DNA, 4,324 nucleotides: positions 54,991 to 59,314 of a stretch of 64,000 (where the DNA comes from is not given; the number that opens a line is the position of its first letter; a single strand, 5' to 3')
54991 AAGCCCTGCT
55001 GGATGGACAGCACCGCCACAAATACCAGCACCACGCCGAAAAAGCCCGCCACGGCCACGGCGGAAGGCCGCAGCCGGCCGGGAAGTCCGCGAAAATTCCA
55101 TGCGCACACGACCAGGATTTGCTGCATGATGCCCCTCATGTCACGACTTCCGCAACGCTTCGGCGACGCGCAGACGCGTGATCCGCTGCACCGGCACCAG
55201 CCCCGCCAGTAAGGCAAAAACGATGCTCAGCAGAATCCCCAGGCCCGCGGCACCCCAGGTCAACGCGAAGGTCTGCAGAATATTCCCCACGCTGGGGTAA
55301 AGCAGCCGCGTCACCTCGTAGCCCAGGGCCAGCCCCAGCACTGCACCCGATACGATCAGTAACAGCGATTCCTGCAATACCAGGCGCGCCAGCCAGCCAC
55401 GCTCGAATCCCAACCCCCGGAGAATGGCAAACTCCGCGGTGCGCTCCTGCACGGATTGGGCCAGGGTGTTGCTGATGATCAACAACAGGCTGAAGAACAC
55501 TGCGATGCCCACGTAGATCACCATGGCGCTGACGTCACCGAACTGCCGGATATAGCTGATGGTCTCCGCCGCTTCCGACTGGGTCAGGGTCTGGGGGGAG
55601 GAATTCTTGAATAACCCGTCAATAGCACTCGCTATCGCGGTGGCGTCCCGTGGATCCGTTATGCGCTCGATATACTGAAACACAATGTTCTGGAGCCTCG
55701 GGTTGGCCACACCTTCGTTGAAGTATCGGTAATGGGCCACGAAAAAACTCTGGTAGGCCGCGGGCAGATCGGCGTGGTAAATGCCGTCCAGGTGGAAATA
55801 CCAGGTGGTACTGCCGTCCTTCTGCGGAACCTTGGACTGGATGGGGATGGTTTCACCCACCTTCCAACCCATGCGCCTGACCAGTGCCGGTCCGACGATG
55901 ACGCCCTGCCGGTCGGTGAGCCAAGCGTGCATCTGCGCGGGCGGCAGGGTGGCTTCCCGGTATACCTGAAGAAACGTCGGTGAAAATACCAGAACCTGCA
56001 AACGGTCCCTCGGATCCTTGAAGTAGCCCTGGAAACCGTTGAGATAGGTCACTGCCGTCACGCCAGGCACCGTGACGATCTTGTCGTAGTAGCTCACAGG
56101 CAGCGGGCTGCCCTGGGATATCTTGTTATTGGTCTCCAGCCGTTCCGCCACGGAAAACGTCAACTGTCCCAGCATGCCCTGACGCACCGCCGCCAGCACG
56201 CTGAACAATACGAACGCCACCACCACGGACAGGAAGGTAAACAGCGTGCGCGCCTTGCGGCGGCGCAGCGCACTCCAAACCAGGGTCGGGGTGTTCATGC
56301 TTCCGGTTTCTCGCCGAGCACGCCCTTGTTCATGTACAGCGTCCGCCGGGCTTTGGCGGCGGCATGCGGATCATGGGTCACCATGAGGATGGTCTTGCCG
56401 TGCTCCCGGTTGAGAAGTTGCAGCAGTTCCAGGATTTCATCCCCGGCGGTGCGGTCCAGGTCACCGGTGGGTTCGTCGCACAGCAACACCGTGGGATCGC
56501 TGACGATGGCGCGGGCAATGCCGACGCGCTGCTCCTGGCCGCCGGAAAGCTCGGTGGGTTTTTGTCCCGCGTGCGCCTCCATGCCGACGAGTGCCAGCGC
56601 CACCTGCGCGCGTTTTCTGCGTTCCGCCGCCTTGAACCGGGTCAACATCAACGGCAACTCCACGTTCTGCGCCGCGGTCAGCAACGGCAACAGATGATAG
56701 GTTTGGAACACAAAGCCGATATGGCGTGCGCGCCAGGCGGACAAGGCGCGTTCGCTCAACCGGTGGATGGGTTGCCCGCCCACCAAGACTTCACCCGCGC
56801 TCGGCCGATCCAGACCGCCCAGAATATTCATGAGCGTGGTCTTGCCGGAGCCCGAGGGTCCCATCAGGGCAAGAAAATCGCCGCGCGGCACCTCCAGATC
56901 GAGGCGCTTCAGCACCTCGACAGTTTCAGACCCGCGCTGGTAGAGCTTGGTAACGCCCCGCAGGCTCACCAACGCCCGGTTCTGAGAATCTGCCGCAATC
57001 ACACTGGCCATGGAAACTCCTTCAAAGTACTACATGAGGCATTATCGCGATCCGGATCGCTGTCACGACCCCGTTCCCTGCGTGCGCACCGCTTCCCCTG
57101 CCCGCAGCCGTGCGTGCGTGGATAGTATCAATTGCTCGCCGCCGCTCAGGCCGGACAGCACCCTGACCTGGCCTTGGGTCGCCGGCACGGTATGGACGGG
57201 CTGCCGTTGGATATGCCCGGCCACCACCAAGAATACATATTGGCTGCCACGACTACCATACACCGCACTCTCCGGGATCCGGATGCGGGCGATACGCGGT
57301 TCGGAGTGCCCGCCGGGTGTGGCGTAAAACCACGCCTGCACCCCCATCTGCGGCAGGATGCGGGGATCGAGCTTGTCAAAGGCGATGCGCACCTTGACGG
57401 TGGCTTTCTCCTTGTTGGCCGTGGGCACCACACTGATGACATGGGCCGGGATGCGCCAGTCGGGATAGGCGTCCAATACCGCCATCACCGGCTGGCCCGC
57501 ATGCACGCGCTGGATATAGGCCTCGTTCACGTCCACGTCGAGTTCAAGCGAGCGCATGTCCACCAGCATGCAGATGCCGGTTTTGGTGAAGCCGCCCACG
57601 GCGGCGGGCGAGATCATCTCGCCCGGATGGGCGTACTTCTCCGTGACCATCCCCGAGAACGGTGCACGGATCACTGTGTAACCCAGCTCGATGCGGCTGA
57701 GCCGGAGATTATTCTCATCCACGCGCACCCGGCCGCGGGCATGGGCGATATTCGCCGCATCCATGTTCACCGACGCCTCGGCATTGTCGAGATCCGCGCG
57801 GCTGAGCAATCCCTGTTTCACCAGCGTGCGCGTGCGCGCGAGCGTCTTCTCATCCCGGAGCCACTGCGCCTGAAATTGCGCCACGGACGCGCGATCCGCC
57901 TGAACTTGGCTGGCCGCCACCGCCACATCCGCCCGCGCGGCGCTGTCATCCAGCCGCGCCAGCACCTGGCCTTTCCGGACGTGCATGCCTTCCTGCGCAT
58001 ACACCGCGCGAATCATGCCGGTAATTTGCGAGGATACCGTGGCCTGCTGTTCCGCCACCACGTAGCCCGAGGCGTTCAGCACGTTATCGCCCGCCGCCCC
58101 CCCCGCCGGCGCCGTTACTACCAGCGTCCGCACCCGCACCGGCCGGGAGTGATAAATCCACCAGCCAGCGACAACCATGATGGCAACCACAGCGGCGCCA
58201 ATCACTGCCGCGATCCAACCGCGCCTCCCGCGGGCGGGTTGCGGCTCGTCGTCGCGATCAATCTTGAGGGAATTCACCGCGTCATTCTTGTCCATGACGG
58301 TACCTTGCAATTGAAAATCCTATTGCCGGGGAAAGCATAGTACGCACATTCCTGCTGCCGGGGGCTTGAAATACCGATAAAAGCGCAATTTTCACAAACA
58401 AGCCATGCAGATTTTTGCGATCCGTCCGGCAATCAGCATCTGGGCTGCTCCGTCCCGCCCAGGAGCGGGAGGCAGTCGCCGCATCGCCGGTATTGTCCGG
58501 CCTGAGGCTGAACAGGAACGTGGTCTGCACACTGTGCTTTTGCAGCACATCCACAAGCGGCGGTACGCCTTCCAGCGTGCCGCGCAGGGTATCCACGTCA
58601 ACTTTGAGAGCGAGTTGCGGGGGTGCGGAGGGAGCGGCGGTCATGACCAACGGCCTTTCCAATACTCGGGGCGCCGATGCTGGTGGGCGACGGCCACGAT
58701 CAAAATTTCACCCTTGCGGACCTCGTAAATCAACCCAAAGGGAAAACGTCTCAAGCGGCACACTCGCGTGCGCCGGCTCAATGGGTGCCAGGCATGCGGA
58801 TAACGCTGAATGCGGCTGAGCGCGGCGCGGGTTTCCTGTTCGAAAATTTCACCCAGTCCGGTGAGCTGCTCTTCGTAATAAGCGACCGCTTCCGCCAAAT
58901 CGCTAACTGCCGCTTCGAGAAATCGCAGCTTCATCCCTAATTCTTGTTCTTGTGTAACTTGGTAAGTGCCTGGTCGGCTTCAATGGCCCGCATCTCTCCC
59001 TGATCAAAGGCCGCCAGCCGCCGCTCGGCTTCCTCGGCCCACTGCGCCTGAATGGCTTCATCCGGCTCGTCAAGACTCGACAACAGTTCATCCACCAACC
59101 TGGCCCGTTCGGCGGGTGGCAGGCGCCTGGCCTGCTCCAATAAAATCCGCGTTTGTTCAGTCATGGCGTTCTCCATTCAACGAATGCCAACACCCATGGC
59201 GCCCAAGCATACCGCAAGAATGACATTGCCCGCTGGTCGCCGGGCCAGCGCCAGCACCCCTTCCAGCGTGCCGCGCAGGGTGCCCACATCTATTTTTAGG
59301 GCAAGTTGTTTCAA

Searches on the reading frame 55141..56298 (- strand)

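Call 54: search_protein_families(library=ncbifam, proteins=[window:55141-56298:-], max_evalue=0.00001)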
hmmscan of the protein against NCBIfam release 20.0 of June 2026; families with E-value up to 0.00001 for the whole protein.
window:55141-56298:- (385 aa): 2 families
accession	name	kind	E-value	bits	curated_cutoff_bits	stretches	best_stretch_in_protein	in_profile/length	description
TIGR03434.1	ADOP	subfamily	2.8e-14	52.2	622.3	1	229-384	237-401/803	ADOP family duplicated permease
TIGR02212.1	lolCE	equivalog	4.1e-08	32.6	362.45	1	22-384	32-410/411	lipoprotein-releasing ABC transporter permease subunit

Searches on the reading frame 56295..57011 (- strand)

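Call 54: search_protein_families(library=ncbifam, proteins=[window:56295-57011:-], max_evalue=0.00001)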
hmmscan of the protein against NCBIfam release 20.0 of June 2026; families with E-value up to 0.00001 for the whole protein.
window:56295-57011:- (238 aa): 187 families (the best 25 are shown)
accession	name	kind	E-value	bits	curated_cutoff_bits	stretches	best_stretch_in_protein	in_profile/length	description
TIGR02211.1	LolD_lipo_ex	equivalog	1.4e-67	227.5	307.75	1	15-232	2-219/221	lipoprotein-releasing ABC transporter ATP-binding protein LolD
NF007826.0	PRK10535.1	equivalog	5.1e-66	223.3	966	1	13-232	3-221/648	macrolide ABC transporter ATP-binding protein/permease MacB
NF008639.0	PRK11629.1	equivalog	2.3e-64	217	360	1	11-233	3-225/234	lipoprotein-releasing ABC transporter ATP-binding protein LolD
NF007879.0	PRK10584.1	equivalog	1.5e-61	208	336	1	15-234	7-226/228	putative ABC transporter ATP-binding protein YbbA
TIGR02982.1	heterocyst_DevA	subfamily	1.8e-60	204.3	295.8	1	15-232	2-219/220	ABC exporter ATP-binding subunit, DevA family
TIGR02673.1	FtsE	equivalog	1.6e-59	201.2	264.85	1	15-230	2-213/214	cell division ATP-binding protein FtsE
NF038007.1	ABC_ATP_DarD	equivalog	1.2e-56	191.7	375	1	15-231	2-217/218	darobactin export ABC transporter ATP-binding protein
TIGR03608.1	L_ocin_972_ABC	subfamily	8.5e-56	188.7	254.85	1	29-226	9-205/206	putative bacteriocin export ABC transporter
NF040933.2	ABC_arch_GlcV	equivalog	7e-51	173.2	450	1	15-232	3-220/357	glucose ABC transporter ATP-binding protein GlcV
TIGR01186.1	proV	subfamily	1.1e-50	172.7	326.6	1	34-227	9-203/363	betaine/proline/choline family ABC transporter ATP-binding protein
TIGR03265.1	PhnT2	equivalog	3.1e-50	171.4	457.7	1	25-232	11-213/353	putative 2-aminoethylphosphonate ABC transporter ATP-binding protein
TIGR02314.1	ABC_MetN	equivalog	9.7e-50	169.5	499.7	1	15-215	2-201/343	methionine ABC transporter ATP-binding protein MetN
NF006987.0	PRK09452.1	equivalog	1e-49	169.2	482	1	6-232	9-226/378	spermidine/putrescine ABC transporter ATP-binding protein PotA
TIGR01187.1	potA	subfamily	1.4e-46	159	355.6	1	49-232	1-179/325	polyamine ABC transporter ATP-binding protein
TIGR00968.1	3a0106s01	subfamily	1.6e-45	155.5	342.75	1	30-230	12-207/237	sulfate ABC transporter ATP-binding protein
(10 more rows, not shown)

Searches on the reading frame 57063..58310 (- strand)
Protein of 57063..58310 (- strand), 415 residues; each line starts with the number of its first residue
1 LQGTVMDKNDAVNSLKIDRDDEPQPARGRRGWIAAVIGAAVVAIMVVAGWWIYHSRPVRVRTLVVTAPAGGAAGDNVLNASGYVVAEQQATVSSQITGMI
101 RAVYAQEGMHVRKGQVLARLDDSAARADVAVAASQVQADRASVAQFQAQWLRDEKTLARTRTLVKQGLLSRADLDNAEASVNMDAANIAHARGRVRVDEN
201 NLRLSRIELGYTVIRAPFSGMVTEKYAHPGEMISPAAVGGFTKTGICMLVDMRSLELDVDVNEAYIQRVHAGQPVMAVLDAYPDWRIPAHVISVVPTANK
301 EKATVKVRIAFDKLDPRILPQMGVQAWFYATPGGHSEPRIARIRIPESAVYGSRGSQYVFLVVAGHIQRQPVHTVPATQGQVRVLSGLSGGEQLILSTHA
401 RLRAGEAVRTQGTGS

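Call 54: search_protein_families(library=ncbifam, proteins=[window:57063-58310:-], max_evalue=0.00001)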
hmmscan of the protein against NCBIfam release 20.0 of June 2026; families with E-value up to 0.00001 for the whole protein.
window:57063-58310:- (415 aa): 17 families
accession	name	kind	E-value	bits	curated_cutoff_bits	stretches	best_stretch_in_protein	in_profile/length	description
TIGR01730.1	RND_mfp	subfamily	3.9e-53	180.5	94.9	1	78-410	15-321/322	efflux RND transporter periplasmic adaptor subunit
TIGR00999.1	8a0102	subfamily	1.2e-27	96.7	319.3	1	110-396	3-264/271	CzcB/NccB family metal efflux transporter periplasmic adaptor subunit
NF008606.0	PRK11578.1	equivalog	6.3e-26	91.4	342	1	39-398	15-364/371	macrolide transporter subunit MacA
NF008589.1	PRK11556.1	equivalog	3.1e-22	79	391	1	73-408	68-385/392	MdtA/MuxA family multidrug efflux RND transporter periplasmic adaptor subunit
TIGR00998.1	8a0101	subfamily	7.8e-18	64.5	390.8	2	134-284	108-270/334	EmrA/EmrK family multidrug efflux transporter periplasmic adaptor subunit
TIGR01843.1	type_I_hlyD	subfamily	2e-14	53.4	208.65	1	74-150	27-104/422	HlyD family type I secretion periplasmic adaptor subunit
NF033138.2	RND-peri-MexC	equivalog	1.4e-13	50.7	625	1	83-229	57-189/375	MexC family multidrug efflux RND transporter periplasmic adaptor subunit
TIGR02971.1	heterocyst_DevB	subfamily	1.6e-11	44.2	129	1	166-282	161-267/327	ABC exporter membrane fusion protein, DevB family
NF007132.1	PRK09578.1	equivalog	1.5e-10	40.4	512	1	82-222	58-184/396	MexX/AxyX family multidrug efflux RND transporter periplasmic adaptor subunit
NF007850.1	PRK10559.1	equivalog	2.6e-10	39.9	400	1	91-236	42-172/303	p-hydroxybenzoic acid efflux pump subunit AaeA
NF045904.1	RND-peri-MexE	equivalog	3.7e-10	39.2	714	1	83-233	57-193/390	multidrug efflux RND transporter periplasmic adaptor subunit MexE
NF007785.0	PRK10476.1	equivalog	2e-09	36.8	376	0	54-275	31-265/347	multidrug transporter subunit MdtN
NF007362.0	PRK09859.1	equivalog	4.8e-09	35.8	738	1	79-409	51-370/385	multidrug transporter subunit MdtE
NF011715.0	PRK15136.1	equivalog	1.3e-08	33.9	563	0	85-177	57-144/390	multidrug efflux MFS transporter periplasmic adaptor subunit EmrA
NF002939.0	PRK03598.1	equivalog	4.5e-08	32.6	393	0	88-203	43-177/332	secretion protein HlyD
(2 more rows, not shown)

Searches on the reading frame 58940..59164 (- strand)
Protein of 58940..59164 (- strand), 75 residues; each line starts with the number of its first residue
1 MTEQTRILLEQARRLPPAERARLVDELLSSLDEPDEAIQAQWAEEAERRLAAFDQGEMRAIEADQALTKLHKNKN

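Call 54: search_protein_families(library=ncbifam, proteins=[window:58940-59164:-], max_evalue=0.00001)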
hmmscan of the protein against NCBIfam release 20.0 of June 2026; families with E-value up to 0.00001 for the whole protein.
window:58940-59164:- (75 aa): 1 family
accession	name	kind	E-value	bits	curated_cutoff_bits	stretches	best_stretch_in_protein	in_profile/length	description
TIGR02574.1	stabl_TIGR02574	hypoth_equivalog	2.4e-08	33.8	31.9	1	12-65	2-57/65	putative addiction module component, TIGR02574 family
